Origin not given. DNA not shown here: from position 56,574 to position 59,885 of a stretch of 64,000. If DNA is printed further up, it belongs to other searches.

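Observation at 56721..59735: Orphan 1004-aa sensor-like / SF1B helicase / DUF2726-type nuclease protein: candidate single-gene nucleic-acid surveillance or defence module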

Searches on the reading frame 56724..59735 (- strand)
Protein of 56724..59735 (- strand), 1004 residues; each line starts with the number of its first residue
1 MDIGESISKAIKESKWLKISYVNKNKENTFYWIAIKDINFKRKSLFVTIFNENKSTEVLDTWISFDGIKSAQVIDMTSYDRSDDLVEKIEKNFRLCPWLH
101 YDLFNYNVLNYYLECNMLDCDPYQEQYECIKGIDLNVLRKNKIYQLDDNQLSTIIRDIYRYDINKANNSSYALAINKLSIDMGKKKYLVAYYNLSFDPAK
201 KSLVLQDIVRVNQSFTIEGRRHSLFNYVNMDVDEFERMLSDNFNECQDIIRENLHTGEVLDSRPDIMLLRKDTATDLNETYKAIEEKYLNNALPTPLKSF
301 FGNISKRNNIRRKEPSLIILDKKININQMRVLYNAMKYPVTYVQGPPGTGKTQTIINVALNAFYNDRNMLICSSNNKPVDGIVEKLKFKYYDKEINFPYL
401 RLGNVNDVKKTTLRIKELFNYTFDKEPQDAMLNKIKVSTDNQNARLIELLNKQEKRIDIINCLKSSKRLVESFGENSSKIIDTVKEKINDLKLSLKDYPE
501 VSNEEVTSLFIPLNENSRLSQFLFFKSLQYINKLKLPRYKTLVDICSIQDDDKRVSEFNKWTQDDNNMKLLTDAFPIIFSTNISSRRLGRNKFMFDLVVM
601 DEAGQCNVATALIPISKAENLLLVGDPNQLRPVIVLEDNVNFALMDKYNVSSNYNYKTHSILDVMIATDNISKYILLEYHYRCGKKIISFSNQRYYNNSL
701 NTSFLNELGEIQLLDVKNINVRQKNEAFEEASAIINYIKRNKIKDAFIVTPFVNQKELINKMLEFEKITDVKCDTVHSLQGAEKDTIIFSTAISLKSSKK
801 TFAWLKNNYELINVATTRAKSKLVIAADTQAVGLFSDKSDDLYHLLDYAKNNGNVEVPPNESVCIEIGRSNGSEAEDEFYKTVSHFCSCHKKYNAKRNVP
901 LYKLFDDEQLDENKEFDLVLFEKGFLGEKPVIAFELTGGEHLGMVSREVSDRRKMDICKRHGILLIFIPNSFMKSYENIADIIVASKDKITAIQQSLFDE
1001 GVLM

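Call 6: search_protein_families(library=pfam, proteins=[window:56724-59735:-], max_evalue=1)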
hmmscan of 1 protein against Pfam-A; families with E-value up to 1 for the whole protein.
window:56724-59735:- (1004 aa): 11 families
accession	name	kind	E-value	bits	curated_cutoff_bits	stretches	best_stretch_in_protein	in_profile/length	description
PF13086.12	AAA_11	-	2.6e-33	116.3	27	1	324-635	2-255/257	AAA domain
PF13087.12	AAA_12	-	2.2e-19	70.2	27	1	671-828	14-193/195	AAA domain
PF13245.12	AAA_19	-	1.3e-08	35.6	25.1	1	332-633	5-132/134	AAA domain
PF01443.25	Viral_helicase1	-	7.8e-08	32.8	21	2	592-630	56-97/228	Viral superfamily 1 RNA helicase core domain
PF13604.12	AAA_30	-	3.6e-06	27.3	27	2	326-361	4-41/191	AAA domain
PF09848.15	SLFN-g3_helicase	-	0.0002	21.2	24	1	340-390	3-55/354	Schlafen group 3, DNA/RNA helicase domain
PF10881.14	DUF2726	-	0.001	19.2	24.7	1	913-983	56-123/126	Protein of unknown function (DUF2726)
PF02562.22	PhoH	-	0.0012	18.8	27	1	324-368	5-49/205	PhoH-like protein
PF25199.1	nSTAND_NTPase5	-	0.0023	18.2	34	1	336-386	39-90/145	Novel STAND NTPase 5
PF09380.16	FERM_C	-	0.0051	17.7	23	1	21-57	19-58/93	FERM C-terminal PH-like domain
PF13538.12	UvrD_C_2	-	0.16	12.3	27.4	1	773-825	4-51/52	UvrD-like helicase C-terminal domain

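Call 7: search_protein_families(library=padloc, proteins=[window:56724-59735:-], max_evalue=1)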
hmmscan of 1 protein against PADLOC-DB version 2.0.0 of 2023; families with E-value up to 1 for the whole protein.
window:56724-59735:- (1004 aa): 9 families
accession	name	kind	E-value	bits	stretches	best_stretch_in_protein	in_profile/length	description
PDLC03924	MkoC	-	7.9e-45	151.4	2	594-834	670-949/1136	-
PDLC03920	MkoA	-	2.6e-40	136.6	1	260-850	555-1098/1112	-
PDLC03921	MkoA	-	1.4e-37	127.1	2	313-635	1013-1337/1607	-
PDLC05009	PDC-S37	-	5.7e-26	88.7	2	590-851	933-1224/1550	-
PDLC02194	Hhe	-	2.1e-15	53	2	589-700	1375-1480/1911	-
PDLC04140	mad8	-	1.8e-06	25.7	1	337-454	26-115/314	mads_8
PDLC00112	GajB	-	3e-05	20.9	2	341-398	21-81/581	UrvD helicase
PDLC02895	DpdJ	-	3.8e-05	18.7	1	747-827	372-452/2112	DpdJ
PDLC00136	GajB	-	0.0068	13.3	1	765-830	481-550/570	UrvD helicase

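Call 8: search_protein_families(library=ncbifam, proteins=[window:56724-59735:-], max_evalue=1)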
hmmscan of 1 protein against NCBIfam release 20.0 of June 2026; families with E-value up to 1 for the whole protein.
window:56724-59735:- (1004 aa): 6 families
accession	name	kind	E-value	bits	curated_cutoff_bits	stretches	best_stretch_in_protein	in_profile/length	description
TIGR00376.1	TIGR00376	hypoth_equivalog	1.1e-39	136.5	348.9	3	717-857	501-635/639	IGHMBP2 family helicase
NF058533.1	antiphage_ProA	equivalog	3.7e-26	91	1500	2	592-825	1301-1556/1903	anti-phage protein ProA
NF040671.1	PLuB_AAA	exception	2.9e-25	87.9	999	3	579-702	947-1075/1256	PLuB system helicase-like protein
NF042953.1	Hhe_antiphage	equivalog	2.6e-20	71.5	2000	2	590-766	1277-1454/1797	DUF4011 domain-containing anti-phage protein Hhe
TIGR01448.2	helicase_RecD2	equivalog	1.2e-07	30.3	500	2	324-365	317-357/713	SF1B family DNA helicase RecD2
TIGR01447.1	recD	equivalog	7.7e-07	28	310.15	2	588-719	256-392/597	exodeoxyribonuclease V subunit alpha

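Call 9: find_homologous_proteins(query=window:56724-59735:-, max_evalue=0.00001)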
Query window:56724-59735:- (1004 aa): 1901 proteins with E <= 0.00001 among 8000 candidates; the best 120 are listed.
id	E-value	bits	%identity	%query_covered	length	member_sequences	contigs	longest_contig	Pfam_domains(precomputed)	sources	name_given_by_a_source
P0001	0.0e+0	2236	100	100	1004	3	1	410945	PF13087.13,PF13086.13,PF01443.25,PF13604.13,PF13245.13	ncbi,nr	ncbi:MAG: DNA helicase [Clostridia bacterium]|nr:DNA helicase [Clostridia bacterium]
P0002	0.0e+0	1562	69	100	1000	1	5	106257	PF13087.13,PF13086.13,PF01443.25,PF13604.13,PF13245.13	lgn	-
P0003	0.0e+0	1548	68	100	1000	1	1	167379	PF13087.13,PF13086.13,PF01443.25,PF13604.13,PF13245.13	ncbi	-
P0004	0.0e+0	1542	69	100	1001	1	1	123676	PF13087.13,PF13086.13,PF01443.25,PF13604.13,PF13245.13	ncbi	-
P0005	0.0e+0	1534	67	100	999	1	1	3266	PF13087.13,PF13086.13,PF01443.25,PF13604.13,PF13245.13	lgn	-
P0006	0.0e+0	1529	68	100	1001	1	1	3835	PF13087.13,PF13086.13,PF01443.25,PF13604.13,PF13245.13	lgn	-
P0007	0.0e+0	1523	68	100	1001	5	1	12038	PF13087.13,PF13086.13,PF01443.25,PF13604.13,PF13245.13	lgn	-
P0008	0.0e+0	1523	68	100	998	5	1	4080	PF13087.13,PF13086.13,PF01443.25,PF13604.13,PF13245.13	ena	-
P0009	0.0e+0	1523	68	100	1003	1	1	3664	PF13087.13,PF13086.13,PF01443.25,PF13604.13,PF13245.13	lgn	-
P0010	0.0e+0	1522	67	100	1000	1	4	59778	PF13087.13,PF13086.13,PF01443.25,PF13604.13,PF13245.13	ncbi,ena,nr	ncbi:MAG: DNA helicase [Clostridia bacterium]|nr:DNA helicase [Clostridia bacterium]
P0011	0.0e+0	1520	68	100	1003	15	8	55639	PF13087.13,PF13086.13,PF01443.25,PF13604.13,PF13245.13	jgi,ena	-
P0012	0.0e+0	1516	67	100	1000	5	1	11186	PF13087.13,PF13086.13,PF01443.25,PF13604.13,PF13245.13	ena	-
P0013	0.0e+0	1515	68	100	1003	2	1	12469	PF13087.13,PF13086.13,PF01443.25,PF13604.13,PF13245.13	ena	-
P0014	0.0e+0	1515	67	100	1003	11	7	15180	PF13087.13,PF13086.13,PF01443.25,PF13604.13,PF13245.13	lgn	-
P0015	0.0e+0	1514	68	100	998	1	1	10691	PF13087.13,PF13086.13,PF01443.25,PF13604.13,PF13245.13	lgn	-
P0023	0.0e+0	1503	67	100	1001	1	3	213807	PF13087.13,PF13086.13,PF01443.25,PF13604.13,PF13245.13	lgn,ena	-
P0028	0.0e+0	1502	67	100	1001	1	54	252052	PF13087.13,PF13086.13,PF01443.25,PF13604.13,PF13245.13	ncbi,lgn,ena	-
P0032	0.0e+0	1500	67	100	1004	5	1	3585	PF13087.13,PF13086.13,PF01443.25,PF13245.13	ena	-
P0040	0.0e+0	1488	66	100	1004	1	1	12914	PF13087.13,PF13086.13,PF01443.25,PF13604.13,PF13245.13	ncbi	-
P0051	0.0e+0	1443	65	100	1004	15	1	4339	PF13087.13,PF13086.13,PF01443.25,PF13604.13,PF13245.13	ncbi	-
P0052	0.0e+0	1439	65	100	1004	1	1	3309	PF13087.13,PF13086.13,PF01443.25,PF13604.13,PF13245.13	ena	-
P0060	0.0e+0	1429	65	100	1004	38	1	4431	PF13087.13,PF13086.13,PF01443.25,PF13604.13,PF13245.13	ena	-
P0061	0.0e+0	1427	65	100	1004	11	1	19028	PF13087.13,PF13086.13,PF01443.25,PF13245.13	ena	-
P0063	0.0e+0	1425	64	100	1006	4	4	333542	PF13087.13,PF13086.13,PF01443.25,PF13604.13,PF13245.13,PF09848.16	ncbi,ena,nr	ncbi:MAG: AAA family ATPase [Clostridia bacterium]|nr:AAA family ATPase [Clostridia bacterium]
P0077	0.0e+0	1403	65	100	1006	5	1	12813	PF13087.13,PF13086.13,PF01443.25,PF13604.13,PF13245.13,PF10881.15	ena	-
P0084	0.0e+0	1390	64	100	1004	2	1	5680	PF13087.13,PF13086.13,PF01443.25,PF13604.13,PF13245.13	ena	-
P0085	0.0e+0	1388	63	100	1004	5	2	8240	PF13087.13,PF13086.13,PF01443.25,PF13604.13,PF13245.13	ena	-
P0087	0.0e+0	1382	61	100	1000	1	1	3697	PF13087.13,PF13086.13,PF13604.13,PF13245.13,PF10881.15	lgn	-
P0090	0.0e+0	1369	62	99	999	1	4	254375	PF13087.13,PF13086.13,PF01443.25,PF13604.13,PF13245.13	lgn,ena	-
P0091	0.0e+0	1368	61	100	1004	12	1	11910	PF13087.13,PF13086.13,PF01443.25,PF13604.13,PF13245.13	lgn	-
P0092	0.0e+0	1366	62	100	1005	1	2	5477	PF13087.13,PF13086.13,PF01443.25,PF13604.13,PF13245.13,PF10881.15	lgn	-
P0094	0.0e+0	1348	61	100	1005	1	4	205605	PF13087.13,PF13086.13,PF01443.25,PF13604.13,PF13245.13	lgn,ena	-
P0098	0.0e+0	1323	60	100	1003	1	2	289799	PF13087.13,PF13086.13,PF13604.13,PF13245.13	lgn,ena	-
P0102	0.0e+0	1280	58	100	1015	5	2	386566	PF13087.13,PF13086.13,PF01443.25,PF13604.13,PF13245.13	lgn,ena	-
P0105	0.0e+0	1204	56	98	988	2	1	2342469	PF13087.13,PF13086.13,PF01443.25,PF13245.13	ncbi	ncbi:putative DNA helicase [Neocallimastix sp. 'constans']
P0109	0.0e+0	1191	56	100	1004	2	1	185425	PF13087.13,PF13086.13,PF01443.25,PF13604.13,PF13245.13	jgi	-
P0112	0.0e+0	1188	55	100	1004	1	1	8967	PF13087.13,PF13086.13,PF01443.25,PF13604.13,PF13245.13,PF10881.15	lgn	-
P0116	0.0e+0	1184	55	100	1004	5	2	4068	PF13087.13,PF13086.13,PF01443.25,PF13604.13,PF13245.13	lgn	-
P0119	0.0e+0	1169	54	100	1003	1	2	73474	PF13087.13,PF13086.13,PF01443.25,PF13604.13,PF13245.13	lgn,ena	-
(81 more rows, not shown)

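Call 11: find_encoding_contigs(protein=P0002, flank=6000, max_places=3)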
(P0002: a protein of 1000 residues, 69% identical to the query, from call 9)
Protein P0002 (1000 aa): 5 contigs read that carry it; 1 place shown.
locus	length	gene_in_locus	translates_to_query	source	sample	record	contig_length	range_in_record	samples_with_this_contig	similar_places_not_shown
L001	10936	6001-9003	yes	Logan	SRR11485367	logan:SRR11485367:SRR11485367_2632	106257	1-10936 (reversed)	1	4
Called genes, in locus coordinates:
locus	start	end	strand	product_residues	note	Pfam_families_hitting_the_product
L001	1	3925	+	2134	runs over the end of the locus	PF00404:Dockerin_1 (weak), PF09479:Flg_new (weak), PF13306:LRR_5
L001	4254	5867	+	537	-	PF19614:DUF6119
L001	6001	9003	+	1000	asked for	PF01443:Viral_helicase1 (faint), PF13086:AAA_11, PF13245:AAA_19 (weak), PF13604:AAA_30 (faint), PF13087:AAA_12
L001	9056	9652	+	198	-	-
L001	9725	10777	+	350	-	-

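Call 12: find_encoding_contigs(protein=P0063, flank=6000, max_places=3)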
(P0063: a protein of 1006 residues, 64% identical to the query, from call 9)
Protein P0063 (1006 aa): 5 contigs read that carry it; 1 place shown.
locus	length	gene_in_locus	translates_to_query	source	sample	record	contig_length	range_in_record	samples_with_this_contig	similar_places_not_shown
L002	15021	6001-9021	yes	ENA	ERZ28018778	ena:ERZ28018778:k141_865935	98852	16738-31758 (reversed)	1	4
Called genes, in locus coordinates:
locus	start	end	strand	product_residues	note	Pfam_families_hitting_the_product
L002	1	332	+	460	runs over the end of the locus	PF06508:QueC (faint)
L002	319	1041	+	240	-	PF01026:TatD_DNase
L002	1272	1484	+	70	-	PF01381:HTH_3, PF13443:HTH_26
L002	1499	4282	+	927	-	PF13091:PLDc_2 (weak), PF00270:DEAD, PF04851:ResIII, PF00271:Helicase_C, PF26350:DUF8090, PF11907:DUF3427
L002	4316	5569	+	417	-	PF18860:AbiJ_NTD3, PF00069:Pkinase, PF07714:PK_Tyr_Ser-Thr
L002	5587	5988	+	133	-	PF00293:NUDIX, PF14815:NUDIX_4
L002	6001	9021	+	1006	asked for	PF01443:Viral_helicase1 (faint), PF09848:SLFN-g3_helicase (faint), PF13086:AAA_11, PF13245:AAA_19, PF13604:AAA_30 (faint), PF13087:AAA_12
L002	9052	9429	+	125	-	PF07739:TipAS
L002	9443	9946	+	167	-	PF01066:CDP-OH_P_transf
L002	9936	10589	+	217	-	PF13302:Acetyltransf_3, PF00583:Acetyltransf_1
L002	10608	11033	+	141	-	PF01327:Pep_deformylase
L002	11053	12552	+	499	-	PF28123:DUF8370, PF28130:DUF8371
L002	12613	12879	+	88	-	PF20648:DUF6809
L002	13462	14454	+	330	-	PF14622:Ribonucleas_3_3, PF00636:Ribonuclease_3, PF00035:dsrm (weak)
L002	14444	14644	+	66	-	PF01381:HTH_3, PF12844:HTH_19, PF13560:HTH_31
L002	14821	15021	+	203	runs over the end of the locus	PF09339:HTH_IclR (faint), PF00717:Peptidase_S24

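Call 13: find_encoding_contigs(protein=P0003, flank=7000, max_places=2)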
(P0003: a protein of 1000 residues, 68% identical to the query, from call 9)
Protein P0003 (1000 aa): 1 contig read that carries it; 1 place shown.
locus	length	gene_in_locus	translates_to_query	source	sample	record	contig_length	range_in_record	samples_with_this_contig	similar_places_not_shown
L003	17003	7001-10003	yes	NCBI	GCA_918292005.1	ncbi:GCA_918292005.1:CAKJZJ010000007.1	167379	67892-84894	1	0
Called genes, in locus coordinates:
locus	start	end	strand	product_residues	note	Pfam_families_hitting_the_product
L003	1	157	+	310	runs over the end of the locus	-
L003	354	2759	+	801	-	PF09479:Flg_new (faint), PF18998:Flg_new_2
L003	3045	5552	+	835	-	-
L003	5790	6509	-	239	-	PF03575:Peptidase_S51 (weak)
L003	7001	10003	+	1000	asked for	PF01443:Viral_helicase1 (faint), PF13086:AAA_11, PF13245:AAA_19 (weak), PF13604:AAA_30 (faint), PF13087:AAA_12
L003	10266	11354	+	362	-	-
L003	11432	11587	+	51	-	-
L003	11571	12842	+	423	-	PF13304:AAA_21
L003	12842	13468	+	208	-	PF13707:RloB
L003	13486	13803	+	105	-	-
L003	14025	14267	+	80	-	-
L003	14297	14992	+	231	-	-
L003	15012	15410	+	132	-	-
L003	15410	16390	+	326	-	-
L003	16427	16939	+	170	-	PF01661:Macro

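Call 14: find_encoding_contigs(protein=P0028, flank=7000, max_places=3)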
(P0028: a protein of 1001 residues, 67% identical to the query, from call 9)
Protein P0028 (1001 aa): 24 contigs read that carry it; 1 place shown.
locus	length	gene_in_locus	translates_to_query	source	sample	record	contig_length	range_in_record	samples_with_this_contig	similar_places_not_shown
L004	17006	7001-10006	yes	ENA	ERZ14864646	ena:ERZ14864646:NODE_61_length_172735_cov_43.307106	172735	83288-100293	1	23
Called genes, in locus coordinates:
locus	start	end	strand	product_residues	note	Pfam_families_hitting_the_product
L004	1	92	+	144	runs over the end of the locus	PF01047:MarR (faint), PF12802:MarR_2, PF01325:Fe_dep_repress (weak)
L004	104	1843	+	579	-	PF00664:ABC_membrane, PF00005:ABC_tran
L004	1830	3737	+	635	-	PF00664:ABC_membrane, PF02463:SMC_N (faint), PF00005:ABC_tran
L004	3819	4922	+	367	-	PF02073:Peptidase_M29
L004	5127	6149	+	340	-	PF00044:Gp_dh_N, PF02800:Gp_dh_C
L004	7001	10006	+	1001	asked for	PF01443:Viral_helicase1 (faint), PF13086:AAA_11, PF13245:AAA_19 (weak), PF13604:AAA_30 (faint), PF13087:AAA_12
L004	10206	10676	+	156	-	PF18143:HAD_SAK_2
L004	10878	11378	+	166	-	-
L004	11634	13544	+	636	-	-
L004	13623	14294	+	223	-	PF04011:LemA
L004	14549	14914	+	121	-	PF01325:Fe_dep_repress, PF12802:MarR_2 (weak), PF02742:Fe_dep_repr_C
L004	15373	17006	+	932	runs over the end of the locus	-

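Call 15: find_encoding_contigs(protein=P0102, flank=7000, max_places=2)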
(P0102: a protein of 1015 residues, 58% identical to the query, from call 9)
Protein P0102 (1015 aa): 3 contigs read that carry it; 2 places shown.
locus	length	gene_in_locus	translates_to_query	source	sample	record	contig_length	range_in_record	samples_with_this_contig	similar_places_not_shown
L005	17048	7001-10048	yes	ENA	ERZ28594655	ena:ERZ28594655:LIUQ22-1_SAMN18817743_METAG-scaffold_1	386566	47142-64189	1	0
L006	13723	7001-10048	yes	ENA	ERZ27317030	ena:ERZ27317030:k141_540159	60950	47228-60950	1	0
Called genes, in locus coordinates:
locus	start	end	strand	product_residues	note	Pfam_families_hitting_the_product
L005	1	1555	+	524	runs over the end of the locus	PF00370:FGGY_N, PF02782:FGGY_C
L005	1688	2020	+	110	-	-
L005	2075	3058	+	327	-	PF01663:Phosphodiest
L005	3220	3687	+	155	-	PF18927:CrtO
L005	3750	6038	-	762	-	-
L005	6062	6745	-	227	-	PF00440:TetR_N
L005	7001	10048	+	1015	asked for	PF01443:Viral_helicase1 (faint), PF13086:AAA_11, PF13245:AAA_19 (weak), PF13604:AAA_30 (faint), PF13087:AAA_12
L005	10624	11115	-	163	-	PF00583:Acetyltransf_1, PF13673:Acetyltransf_10 (weak), PF13508:Acetyltransf_7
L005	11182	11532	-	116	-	PF00903:Glyoxalase, PF13669:Glyoxalase_4 (faint)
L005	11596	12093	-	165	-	PF13238:AAA_18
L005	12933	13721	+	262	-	PF03009:GDPD, PF13653:GDPD_2 (weak)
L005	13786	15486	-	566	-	PF00485:PRK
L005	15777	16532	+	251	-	PF14808:TMEM164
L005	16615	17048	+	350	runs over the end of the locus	PF19789:DUF6273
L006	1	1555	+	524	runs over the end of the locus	PF00370:FGGY_N, PF02782:FGGY_C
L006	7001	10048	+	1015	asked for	PF01443:Viral_helicase1 (faint), PF13086:AAA_11, PF13245:AAA_19 (weak), PF13604:AAA_30 (faint), PF13087:AAA_12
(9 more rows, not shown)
